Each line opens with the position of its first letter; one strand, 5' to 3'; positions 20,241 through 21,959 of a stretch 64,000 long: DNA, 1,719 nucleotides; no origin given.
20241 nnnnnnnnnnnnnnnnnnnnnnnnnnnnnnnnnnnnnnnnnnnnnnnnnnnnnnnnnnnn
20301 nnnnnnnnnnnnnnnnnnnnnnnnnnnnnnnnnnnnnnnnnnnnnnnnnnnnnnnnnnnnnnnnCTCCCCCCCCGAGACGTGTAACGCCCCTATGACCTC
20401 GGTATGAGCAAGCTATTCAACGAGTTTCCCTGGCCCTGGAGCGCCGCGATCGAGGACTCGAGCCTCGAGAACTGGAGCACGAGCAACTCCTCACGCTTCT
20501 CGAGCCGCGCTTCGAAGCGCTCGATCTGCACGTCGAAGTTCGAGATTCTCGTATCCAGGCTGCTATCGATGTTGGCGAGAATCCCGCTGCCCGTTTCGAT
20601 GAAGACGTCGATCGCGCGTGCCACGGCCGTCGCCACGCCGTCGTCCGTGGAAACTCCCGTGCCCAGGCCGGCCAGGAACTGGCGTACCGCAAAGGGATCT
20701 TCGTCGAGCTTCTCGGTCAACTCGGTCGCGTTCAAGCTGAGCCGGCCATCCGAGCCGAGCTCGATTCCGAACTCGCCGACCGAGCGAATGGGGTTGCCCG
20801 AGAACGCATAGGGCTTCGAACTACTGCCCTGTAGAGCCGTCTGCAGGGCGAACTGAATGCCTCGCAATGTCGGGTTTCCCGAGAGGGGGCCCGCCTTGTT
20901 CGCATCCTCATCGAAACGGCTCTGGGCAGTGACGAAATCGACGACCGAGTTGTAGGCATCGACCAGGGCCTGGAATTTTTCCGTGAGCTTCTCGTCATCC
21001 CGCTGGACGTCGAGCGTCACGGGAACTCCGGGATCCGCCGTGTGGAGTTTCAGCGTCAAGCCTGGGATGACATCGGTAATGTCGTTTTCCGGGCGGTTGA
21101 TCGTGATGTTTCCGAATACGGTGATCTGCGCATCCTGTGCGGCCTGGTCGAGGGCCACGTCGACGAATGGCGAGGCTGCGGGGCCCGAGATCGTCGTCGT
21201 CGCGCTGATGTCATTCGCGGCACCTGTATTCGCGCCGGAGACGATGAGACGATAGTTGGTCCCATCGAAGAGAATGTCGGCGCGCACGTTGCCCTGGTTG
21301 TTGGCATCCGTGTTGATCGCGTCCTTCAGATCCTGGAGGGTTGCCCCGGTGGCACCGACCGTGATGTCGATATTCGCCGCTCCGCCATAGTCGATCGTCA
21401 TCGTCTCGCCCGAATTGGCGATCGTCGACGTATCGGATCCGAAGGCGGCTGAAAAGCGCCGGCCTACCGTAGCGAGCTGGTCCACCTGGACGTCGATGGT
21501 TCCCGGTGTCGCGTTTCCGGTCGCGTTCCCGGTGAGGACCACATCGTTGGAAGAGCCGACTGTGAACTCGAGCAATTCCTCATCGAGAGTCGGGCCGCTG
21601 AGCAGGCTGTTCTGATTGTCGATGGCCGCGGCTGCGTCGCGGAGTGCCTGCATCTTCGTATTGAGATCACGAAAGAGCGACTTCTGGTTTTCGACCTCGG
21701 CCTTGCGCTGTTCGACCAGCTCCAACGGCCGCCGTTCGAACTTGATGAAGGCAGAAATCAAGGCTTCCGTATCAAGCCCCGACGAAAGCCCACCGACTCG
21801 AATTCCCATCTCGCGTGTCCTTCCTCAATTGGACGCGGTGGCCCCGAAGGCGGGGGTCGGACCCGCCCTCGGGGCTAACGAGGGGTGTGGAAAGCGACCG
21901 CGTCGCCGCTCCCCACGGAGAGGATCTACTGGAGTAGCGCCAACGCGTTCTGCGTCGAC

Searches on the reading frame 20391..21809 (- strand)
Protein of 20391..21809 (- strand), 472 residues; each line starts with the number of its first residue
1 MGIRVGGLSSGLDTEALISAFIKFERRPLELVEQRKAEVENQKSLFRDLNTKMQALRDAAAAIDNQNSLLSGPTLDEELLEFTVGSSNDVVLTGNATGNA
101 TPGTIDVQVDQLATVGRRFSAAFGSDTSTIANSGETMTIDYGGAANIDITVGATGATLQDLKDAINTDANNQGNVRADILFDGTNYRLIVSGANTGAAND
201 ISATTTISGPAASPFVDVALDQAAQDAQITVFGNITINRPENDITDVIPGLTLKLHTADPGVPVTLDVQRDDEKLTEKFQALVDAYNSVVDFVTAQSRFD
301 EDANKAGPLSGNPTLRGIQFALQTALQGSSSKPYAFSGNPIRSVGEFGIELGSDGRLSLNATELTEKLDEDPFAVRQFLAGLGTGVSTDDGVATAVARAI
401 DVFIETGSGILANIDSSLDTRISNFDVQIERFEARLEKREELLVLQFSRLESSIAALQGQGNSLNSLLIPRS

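Call 45: search_protein_families(library=pfam, proteins=[window:20391-21809:-], max_evalue=0.001)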
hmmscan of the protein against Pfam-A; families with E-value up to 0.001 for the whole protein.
window:20391-21809:- (472 aa): 2 families
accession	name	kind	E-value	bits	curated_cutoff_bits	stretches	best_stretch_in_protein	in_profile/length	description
PF07195.17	FliD_C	-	3.2e-46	158.1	25.4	1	224-458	1-235/236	Flagellar hook-associated protein 2 C-terminus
PF02465.23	FliD_N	-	3.9e-21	75.9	24.8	1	10-114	1-95/97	Flagellar hook-associated protein 2 N-terminus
